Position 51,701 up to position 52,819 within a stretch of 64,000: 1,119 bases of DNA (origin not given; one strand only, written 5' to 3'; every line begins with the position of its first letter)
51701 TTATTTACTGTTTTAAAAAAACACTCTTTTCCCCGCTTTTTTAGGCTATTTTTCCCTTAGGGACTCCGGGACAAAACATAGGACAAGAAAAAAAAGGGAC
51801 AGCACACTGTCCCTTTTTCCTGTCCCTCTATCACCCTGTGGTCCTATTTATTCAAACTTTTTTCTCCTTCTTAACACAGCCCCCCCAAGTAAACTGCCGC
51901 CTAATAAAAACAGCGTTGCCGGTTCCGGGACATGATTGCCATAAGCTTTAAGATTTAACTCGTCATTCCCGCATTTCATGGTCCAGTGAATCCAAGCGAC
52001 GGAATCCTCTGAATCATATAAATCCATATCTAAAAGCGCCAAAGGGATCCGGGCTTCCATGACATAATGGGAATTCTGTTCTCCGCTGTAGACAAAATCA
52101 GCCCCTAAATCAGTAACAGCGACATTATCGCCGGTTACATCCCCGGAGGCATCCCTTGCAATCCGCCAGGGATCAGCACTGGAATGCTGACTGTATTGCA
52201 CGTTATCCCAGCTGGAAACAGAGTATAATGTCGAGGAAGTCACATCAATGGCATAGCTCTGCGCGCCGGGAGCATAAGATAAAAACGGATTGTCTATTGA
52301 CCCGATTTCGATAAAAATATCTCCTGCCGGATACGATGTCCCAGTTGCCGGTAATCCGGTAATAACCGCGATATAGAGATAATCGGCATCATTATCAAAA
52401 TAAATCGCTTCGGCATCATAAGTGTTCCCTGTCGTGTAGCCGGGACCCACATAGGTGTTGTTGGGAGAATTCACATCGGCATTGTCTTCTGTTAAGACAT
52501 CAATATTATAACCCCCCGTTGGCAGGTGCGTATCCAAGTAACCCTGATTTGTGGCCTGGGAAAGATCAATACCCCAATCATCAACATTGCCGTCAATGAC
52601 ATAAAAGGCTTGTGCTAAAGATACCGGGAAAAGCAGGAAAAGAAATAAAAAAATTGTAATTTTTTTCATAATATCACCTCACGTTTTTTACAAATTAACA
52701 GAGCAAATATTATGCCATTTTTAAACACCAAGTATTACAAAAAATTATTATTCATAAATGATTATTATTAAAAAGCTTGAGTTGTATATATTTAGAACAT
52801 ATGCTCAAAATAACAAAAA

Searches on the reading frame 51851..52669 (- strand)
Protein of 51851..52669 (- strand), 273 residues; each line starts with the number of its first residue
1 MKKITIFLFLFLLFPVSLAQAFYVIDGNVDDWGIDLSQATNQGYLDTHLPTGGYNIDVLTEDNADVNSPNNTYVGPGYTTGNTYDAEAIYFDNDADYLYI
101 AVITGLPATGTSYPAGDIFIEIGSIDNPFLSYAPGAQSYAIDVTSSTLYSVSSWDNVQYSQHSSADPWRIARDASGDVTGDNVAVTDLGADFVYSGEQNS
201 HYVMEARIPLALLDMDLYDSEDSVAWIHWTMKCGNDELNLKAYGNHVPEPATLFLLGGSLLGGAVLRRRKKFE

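Call 51: search_protein_families(library=pfam, proteins=[window:51851-52669:-], max_evalue=0.00001)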
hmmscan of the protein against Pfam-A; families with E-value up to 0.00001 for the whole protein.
window:51851-52669:- (273 aa): 1 family
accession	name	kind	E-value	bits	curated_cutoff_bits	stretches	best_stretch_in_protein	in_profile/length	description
PF07589.16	PEP-CTERM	-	1.5e-06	28.5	20.7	1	247-269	2-24/24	PEP-CTERM motif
